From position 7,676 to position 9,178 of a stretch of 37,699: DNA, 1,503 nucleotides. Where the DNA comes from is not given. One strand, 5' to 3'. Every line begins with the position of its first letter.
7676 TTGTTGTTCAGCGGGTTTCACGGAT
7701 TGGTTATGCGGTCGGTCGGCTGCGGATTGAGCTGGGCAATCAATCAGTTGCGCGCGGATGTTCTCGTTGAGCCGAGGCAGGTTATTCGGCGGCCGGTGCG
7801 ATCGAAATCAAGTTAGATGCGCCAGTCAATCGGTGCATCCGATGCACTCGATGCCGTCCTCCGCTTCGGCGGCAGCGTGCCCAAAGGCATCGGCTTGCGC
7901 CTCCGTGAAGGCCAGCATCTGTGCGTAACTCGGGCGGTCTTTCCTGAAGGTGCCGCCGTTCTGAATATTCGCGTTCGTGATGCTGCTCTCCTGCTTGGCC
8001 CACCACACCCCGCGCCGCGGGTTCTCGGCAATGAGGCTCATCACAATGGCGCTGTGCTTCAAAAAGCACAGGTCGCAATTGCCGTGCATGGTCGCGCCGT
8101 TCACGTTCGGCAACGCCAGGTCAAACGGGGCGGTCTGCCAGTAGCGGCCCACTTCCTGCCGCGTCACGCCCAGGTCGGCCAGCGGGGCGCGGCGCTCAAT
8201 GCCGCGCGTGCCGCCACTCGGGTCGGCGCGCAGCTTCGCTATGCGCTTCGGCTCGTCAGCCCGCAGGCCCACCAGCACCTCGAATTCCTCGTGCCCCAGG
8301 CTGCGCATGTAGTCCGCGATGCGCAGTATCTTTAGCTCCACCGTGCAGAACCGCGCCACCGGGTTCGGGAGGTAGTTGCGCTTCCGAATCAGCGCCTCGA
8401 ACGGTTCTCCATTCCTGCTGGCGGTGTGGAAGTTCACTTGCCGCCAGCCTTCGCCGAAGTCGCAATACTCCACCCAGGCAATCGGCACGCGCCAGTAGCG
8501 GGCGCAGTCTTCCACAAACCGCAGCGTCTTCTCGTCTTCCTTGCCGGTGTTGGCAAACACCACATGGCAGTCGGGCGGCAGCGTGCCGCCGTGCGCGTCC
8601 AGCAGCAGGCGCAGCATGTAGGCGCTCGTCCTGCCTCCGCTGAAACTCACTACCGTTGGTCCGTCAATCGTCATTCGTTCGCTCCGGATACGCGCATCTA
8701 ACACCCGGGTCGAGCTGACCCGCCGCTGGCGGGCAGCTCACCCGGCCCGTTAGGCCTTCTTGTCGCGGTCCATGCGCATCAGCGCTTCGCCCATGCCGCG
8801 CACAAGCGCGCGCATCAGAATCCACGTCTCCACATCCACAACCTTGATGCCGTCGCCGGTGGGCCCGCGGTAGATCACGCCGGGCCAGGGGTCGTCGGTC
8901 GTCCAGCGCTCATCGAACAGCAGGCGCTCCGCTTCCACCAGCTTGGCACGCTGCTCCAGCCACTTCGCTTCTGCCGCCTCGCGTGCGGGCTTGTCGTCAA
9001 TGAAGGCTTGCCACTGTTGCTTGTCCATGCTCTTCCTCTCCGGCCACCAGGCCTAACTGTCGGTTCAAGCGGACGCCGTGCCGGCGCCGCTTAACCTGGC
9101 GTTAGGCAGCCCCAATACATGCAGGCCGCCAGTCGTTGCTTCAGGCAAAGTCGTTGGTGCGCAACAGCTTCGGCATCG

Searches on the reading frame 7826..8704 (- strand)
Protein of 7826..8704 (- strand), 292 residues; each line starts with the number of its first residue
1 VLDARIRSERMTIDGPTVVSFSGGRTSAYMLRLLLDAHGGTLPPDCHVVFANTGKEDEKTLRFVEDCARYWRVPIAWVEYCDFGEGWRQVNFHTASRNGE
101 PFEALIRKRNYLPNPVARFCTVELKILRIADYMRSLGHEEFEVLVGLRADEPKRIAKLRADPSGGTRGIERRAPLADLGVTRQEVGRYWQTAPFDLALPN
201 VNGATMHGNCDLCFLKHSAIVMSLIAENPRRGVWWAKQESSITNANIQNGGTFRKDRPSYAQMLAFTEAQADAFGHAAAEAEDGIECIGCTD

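Call 39: search_protein_families(library=pfam, proteins=[window:7826-8704:-], max_evalue=0.01)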
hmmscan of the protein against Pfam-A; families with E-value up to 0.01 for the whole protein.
window:7826-8704:- (292 aa): 1 family
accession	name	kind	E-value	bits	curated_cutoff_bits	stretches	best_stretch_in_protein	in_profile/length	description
PF01507.26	PAPS_reduct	-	2.3e-06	28.2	22.5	1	17-159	2-120/175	Phosphoadenosine phosphosulfate reductase domain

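Call 42: search_protein_families(library=ncbifam, proteins=[window:7826-8674:-], max_evalue=0.01)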
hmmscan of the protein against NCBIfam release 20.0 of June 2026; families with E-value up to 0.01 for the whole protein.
window:7826-8674:- (282 aa): 1 family
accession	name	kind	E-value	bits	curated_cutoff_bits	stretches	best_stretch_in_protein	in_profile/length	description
NF010367.0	PRK13795.1-2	equivalog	0.0002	19.9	456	1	4-70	242-303/584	hypothetical protein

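Call 70: search_protein_families(library=phrogs, proteins=[window:7826-8674:-], max_evalue=0.01)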
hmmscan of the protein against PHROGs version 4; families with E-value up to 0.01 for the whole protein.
window:7826-8674:- (282 aa): 4 families
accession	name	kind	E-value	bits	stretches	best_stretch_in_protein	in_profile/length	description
phrog_424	-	moron, auxiliary metabolic gene and host takeover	9.8e-51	174.1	1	2-281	158-414/460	phosphoadenosine phosphosulfate reductase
phrog_33262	-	moron, auxiliary metabolic gene and host takeover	2.9e-15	56.7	1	8-207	4-190/495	phosphoadenosine phosphosulfate reductase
phrog_15238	-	unknown function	1.4e-07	32.6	1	8-59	15-62/215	-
phrog_28782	-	unknown function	0.0042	18.3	1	129-186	6-54/154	-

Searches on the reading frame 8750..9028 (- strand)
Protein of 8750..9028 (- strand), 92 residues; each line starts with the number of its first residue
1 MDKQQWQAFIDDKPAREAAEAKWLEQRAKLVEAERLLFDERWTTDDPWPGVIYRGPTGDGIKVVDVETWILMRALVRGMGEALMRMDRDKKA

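Call 39: search_protein_families(library=pfam, proteins=[window:8750-9028:-], max_evalue=0.01)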
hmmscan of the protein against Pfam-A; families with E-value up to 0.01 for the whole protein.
window:8750-9028:- (92 aa): 0 families

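Call 42: search_protein_families(library=ncbifam, proteins=[window:8750-9028:-], max_evalue=0.01)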
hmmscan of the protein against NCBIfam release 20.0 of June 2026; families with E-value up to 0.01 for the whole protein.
window:8750-9028:- (92 aa): 0 families

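Call 70: search_protein_families(library=phrogs, proteins=[window:8750-9028:-], max_evalue=0.01)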
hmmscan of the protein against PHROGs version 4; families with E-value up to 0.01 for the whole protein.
window:8750-9028:- (92 aa): 0 families

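Call 71: find_homologous_proteins(query=window:8750-9028:-, max_evalue=0.001)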
Query window:8750-9028:- (92 aa): 15 proteins with E <= 0.001 among 20 candidates.
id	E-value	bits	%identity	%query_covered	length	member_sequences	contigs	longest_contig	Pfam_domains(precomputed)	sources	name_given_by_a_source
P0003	8.2e-55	201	100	100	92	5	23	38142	-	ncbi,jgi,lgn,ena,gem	jgi:hypothetical protein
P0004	4.8e-48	179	89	100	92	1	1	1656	-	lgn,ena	-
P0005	2.9e-45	170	83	100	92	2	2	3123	-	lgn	-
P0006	1.1e-43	165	82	96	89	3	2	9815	-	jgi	jgi:hypothetical protein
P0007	3.2e-42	160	81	97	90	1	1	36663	-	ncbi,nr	ncbi:MAG: hypothetical protein KJ023_00195 [Burkholderiaceae bacterium]|nr:hypothetical protein [Bur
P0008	3.3e-40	154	78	97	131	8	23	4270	-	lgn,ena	-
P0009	6.2e-39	150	78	93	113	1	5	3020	-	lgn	-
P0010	1.1e-38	149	74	99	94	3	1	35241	-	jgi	jgi:hypothetical protein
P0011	3.6e-38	147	78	92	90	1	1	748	-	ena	-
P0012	4.2e-38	147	75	97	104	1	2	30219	-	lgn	-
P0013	2.6e-37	144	73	99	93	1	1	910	-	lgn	-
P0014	2.3e-35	138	70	98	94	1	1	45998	-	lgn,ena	-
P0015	4.2e-35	137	75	87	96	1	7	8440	-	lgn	-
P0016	1.1e-34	136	72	89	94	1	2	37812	-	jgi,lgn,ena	jgi:hypothetical protein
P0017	3.3e-22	96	48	100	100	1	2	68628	-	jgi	jgi:hypothetical protein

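Call 73: find_encoding_contigs(protein=P0007, flank=4000, max_places=3)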
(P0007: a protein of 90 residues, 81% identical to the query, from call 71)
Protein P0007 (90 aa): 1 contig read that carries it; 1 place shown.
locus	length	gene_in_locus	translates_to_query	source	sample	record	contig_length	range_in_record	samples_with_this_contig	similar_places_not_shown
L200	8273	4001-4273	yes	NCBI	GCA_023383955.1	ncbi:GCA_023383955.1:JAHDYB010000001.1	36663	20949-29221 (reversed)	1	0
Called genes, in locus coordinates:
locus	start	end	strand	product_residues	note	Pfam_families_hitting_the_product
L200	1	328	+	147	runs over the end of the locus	-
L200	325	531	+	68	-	-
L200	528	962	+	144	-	-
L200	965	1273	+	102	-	-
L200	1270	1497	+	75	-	-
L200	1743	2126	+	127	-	-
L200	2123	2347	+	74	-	-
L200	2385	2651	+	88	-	-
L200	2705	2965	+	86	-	-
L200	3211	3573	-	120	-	-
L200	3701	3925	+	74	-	-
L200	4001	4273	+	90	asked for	-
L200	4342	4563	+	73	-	-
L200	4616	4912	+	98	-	-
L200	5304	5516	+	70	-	-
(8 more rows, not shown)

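Call 75: find_encoding_contigs(protein=P0003, flank=5000, max_places=8)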
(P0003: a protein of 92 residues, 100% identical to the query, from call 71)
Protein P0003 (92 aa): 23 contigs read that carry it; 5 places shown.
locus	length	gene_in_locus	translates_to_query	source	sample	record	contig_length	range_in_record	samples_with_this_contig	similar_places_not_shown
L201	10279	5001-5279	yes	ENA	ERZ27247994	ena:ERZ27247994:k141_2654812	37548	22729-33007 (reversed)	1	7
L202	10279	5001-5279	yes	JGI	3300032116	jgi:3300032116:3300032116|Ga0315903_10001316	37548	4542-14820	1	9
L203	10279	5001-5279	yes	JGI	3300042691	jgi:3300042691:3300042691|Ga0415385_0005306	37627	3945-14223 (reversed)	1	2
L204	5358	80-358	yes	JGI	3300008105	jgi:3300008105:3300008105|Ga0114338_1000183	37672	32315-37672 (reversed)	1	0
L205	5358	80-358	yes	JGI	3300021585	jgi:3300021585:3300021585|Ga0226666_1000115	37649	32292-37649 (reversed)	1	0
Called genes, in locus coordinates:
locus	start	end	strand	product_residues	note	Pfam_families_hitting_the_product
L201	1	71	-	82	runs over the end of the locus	-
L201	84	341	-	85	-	-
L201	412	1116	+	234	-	PF00717:Peptidase_S24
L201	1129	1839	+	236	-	PF08797:HIRAN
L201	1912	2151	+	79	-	-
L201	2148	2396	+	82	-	-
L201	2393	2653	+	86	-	-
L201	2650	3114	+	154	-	-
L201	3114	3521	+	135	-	-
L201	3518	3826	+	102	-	-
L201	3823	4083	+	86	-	-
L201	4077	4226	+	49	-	-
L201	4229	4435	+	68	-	-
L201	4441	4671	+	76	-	-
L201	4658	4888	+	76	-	-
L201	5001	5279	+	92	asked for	-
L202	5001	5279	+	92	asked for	-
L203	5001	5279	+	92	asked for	-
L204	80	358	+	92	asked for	-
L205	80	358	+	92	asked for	-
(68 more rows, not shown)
